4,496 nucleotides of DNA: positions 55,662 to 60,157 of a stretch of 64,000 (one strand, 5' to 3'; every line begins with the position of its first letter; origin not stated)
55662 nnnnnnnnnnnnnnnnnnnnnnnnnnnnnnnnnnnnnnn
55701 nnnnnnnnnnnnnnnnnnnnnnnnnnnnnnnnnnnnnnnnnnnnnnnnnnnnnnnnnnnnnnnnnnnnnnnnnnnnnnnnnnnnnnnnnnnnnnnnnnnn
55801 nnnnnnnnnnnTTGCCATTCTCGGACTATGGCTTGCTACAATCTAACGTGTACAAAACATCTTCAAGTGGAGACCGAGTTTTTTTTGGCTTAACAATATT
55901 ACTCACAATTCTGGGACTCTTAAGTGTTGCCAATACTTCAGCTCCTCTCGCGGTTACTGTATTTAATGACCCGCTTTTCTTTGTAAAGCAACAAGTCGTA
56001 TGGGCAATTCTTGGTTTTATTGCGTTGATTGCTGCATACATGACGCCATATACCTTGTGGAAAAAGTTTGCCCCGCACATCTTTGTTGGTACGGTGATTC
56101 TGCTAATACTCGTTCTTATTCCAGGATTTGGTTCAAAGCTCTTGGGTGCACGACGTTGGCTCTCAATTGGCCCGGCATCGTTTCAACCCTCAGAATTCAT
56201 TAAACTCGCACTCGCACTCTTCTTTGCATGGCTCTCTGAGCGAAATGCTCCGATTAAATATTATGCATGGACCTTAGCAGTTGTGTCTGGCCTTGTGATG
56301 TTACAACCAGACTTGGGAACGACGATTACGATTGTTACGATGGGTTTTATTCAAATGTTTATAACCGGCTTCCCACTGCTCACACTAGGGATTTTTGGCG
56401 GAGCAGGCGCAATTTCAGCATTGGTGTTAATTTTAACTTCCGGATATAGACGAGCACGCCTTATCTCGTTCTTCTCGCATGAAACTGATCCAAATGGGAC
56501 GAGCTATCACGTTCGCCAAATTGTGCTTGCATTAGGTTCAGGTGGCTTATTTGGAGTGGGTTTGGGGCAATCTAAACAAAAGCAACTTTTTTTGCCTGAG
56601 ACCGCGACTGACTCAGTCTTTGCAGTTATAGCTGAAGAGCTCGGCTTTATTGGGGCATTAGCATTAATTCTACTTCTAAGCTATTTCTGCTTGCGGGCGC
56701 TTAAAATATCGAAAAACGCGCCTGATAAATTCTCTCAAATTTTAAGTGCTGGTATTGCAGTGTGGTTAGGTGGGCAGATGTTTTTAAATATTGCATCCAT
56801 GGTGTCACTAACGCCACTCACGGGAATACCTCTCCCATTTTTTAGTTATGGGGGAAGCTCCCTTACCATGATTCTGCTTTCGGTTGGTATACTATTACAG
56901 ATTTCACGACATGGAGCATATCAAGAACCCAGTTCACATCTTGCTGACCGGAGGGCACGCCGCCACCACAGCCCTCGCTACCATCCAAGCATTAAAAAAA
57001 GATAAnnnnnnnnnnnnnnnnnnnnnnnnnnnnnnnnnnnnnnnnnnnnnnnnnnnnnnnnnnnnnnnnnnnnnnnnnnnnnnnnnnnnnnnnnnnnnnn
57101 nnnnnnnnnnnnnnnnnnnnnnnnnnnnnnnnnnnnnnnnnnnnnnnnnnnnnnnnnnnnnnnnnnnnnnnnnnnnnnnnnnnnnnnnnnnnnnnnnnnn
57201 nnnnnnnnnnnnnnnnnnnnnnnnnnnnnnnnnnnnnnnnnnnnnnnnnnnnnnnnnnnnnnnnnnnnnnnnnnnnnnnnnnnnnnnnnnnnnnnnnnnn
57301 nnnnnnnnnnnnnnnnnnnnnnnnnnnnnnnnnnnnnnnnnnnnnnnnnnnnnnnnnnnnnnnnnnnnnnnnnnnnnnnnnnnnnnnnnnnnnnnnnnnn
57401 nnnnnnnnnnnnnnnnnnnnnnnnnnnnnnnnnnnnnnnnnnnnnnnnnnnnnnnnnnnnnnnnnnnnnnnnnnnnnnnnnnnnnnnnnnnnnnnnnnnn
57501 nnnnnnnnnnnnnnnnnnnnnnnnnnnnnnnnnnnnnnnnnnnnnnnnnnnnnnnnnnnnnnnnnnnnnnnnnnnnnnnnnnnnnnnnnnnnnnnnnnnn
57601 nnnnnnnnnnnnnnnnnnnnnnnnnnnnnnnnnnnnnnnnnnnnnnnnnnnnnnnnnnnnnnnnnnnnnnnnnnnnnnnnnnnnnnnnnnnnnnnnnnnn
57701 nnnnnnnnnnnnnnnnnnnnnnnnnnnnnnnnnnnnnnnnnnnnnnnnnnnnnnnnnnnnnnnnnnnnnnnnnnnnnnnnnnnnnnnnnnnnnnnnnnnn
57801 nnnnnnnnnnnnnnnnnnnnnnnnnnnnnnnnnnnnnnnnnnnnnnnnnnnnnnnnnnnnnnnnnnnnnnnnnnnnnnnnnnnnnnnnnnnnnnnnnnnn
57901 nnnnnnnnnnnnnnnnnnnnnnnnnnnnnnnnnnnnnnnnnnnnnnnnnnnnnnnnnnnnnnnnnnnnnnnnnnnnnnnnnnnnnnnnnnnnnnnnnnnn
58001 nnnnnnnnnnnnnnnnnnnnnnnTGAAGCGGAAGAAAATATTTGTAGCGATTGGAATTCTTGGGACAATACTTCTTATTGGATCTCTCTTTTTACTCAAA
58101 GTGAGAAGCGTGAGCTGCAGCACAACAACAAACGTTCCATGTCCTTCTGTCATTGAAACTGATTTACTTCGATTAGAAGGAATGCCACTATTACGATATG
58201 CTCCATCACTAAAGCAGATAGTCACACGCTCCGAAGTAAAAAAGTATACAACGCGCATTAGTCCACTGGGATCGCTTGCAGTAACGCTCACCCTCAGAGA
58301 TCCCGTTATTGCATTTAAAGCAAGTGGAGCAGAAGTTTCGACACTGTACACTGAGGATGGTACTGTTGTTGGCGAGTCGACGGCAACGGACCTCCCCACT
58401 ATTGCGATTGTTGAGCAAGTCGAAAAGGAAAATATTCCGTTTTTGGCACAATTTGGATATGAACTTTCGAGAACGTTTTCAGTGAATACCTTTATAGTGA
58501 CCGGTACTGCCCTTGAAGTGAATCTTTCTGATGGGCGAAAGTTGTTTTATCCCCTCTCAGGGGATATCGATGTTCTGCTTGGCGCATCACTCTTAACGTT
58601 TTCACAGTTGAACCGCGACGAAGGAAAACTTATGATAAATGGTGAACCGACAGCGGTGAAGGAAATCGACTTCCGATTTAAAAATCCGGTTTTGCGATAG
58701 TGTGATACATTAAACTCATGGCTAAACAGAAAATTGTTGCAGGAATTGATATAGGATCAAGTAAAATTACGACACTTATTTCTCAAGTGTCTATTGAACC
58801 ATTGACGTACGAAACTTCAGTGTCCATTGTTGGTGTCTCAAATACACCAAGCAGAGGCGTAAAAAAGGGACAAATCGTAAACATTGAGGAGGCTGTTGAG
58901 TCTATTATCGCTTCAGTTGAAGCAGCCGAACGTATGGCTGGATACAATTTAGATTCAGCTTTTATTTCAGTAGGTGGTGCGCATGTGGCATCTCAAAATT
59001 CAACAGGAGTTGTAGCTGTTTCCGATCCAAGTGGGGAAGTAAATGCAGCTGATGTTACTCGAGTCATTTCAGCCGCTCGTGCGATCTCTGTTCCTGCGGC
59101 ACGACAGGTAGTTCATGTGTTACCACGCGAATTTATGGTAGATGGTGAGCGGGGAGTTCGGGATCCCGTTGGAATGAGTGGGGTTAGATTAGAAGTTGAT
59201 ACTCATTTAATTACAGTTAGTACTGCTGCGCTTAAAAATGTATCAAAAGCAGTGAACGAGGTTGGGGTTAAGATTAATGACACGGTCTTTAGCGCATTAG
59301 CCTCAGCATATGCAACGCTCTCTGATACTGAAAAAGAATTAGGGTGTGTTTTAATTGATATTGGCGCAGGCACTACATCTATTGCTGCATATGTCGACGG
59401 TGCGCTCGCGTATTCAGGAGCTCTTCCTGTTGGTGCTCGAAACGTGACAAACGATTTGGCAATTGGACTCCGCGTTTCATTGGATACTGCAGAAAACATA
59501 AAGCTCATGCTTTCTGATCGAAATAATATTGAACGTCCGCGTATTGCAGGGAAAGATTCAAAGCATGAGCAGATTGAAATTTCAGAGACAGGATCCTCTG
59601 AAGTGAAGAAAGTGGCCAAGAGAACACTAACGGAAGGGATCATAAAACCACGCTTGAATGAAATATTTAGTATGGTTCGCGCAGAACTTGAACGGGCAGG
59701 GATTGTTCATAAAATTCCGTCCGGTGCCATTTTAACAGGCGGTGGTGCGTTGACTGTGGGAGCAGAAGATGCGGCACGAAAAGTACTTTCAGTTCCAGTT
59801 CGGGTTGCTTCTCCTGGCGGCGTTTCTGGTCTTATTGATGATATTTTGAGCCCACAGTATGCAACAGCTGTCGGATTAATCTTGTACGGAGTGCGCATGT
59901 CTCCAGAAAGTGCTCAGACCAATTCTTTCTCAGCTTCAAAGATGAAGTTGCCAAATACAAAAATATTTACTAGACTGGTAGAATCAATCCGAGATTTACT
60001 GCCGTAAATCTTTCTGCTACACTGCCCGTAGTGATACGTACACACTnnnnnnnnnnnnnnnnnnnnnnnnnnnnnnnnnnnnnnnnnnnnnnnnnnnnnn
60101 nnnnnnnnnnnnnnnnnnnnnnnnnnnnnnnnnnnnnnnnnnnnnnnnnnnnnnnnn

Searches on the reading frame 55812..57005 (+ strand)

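Call 82: search_protein_families(library=pfam, proteins=[window:55812-57005:+], max_evalue=0.0001)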
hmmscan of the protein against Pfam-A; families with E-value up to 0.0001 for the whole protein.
window:55812-57005:+ (397 aa): 1 family
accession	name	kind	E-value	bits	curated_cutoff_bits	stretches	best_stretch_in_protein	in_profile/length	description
PF01098.24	FTSW_RODA_SPOVE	-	1.5e-94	317.3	26.4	1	23-367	3-353/356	Cell cycle protein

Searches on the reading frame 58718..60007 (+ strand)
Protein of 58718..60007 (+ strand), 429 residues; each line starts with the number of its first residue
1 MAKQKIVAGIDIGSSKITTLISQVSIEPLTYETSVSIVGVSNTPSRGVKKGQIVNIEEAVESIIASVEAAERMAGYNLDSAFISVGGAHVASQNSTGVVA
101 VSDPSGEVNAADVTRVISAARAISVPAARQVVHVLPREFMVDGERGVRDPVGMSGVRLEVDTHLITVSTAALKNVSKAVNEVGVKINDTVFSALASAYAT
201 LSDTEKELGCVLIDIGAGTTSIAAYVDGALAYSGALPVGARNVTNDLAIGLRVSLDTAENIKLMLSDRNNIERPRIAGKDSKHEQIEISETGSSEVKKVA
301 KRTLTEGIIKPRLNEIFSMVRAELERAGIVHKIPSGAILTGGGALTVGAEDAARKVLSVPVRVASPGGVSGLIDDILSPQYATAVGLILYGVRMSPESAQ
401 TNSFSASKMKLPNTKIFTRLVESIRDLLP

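Call 82: search_protein_families(library=pfam, proteins=[window:58718-60007:+], max_evalue=0.0001)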
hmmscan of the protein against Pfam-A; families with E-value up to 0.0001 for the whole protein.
window:58718-60007:+ (429 aa): 5 families
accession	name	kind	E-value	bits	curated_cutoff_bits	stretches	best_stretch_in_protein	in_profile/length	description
PF14450.12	FtsA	-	3.8e-32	111.7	31.8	2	211-386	1-127/127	Cell division protein FtsA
PF02491.25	SHS2_FTSA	-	2e-30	105.4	25.4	1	87-166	1-79/79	SHS2 domain inserted in FTSA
PF06723.19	MreB_Mbl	-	2.3e-08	33.7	27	1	167-365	107-305/327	MreB/Mbl protein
PF11104.14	PilM_2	-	9.5e-06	25.2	27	0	192-263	164-235/340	Type IV pilus assembly protein PilM;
PF06277.17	EutA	-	1.7e-05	24.4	27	0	196-247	132-182/475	Ethanolamine utilisation protein EutA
